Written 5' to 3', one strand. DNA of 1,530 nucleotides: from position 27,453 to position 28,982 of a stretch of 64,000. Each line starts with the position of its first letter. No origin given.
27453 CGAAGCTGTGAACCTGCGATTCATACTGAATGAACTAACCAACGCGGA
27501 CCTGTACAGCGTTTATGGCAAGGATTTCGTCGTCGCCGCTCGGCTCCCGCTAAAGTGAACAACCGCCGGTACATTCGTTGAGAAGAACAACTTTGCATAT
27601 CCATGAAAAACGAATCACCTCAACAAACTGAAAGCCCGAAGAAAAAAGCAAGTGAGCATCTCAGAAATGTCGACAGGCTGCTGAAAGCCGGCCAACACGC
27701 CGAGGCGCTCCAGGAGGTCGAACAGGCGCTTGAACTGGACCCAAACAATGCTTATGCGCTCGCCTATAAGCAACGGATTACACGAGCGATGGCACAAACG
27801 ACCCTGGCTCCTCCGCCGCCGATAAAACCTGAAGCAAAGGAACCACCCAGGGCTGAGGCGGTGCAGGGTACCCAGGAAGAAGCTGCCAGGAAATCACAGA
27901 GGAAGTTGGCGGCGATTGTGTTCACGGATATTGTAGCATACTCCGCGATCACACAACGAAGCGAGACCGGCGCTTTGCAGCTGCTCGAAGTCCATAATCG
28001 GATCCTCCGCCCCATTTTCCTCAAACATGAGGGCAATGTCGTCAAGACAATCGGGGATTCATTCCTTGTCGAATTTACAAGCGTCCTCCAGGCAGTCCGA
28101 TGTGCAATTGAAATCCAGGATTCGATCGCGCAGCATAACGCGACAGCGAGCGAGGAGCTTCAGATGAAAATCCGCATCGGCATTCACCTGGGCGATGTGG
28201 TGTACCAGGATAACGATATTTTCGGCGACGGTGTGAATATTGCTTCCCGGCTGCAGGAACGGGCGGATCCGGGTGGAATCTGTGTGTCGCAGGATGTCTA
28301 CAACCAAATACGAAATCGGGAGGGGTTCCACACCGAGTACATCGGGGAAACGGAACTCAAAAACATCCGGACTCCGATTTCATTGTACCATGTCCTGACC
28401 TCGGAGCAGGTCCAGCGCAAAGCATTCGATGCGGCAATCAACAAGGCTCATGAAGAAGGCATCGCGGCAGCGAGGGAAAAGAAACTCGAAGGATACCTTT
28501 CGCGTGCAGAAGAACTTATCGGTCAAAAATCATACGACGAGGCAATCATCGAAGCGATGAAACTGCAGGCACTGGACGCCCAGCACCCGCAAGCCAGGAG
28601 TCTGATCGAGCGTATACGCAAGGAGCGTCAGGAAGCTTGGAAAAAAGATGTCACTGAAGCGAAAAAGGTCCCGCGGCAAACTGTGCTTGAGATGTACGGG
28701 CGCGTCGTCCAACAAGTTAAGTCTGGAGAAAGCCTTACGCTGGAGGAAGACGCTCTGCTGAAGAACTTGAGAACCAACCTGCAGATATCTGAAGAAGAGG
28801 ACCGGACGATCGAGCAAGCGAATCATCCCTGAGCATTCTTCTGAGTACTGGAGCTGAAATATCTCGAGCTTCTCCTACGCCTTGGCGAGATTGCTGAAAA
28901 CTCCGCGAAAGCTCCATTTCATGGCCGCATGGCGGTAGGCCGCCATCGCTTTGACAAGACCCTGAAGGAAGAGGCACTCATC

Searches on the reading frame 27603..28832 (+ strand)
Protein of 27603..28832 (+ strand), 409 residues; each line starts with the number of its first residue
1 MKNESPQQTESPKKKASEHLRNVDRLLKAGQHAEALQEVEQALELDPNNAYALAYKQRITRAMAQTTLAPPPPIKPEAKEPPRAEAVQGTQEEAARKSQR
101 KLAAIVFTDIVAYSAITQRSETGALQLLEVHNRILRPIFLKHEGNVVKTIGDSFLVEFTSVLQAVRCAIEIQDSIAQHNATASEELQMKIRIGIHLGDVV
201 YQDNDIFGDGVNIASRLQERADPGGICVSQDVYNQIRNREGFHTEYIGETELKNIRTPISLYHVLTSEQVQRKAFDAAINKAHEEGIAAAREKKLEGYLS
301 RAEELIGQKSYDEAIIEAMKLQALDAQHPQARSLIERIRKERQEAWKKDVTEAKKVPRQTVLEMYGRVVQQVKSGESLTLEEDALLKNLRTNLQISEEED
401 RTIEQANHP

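Call 26: search_protein_families(library=pfam, proteins=[window:27603-28832:+], max_evalue=0.001)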
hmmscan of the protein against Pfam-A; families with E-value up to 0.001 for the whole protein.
window:27603-28832:+ (409 aa): 3 families
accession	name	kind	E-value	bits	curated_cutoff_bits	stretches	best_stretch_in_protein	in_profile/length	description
PF00211.25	Guanylate_cyc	-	1.3e-21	77.5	21.9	1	103-263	9-180/183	Adenylate and Guanylate cyclase catalytic domain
PF07719.23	TPR_2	-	7.2e-05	23.1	27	0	26-49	11-34/34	Tetratricopeptide repeat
PF19556.4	PRTRC_E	-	9.2e-05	22.7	26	0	4-61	106-162/175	PRTRC system protein E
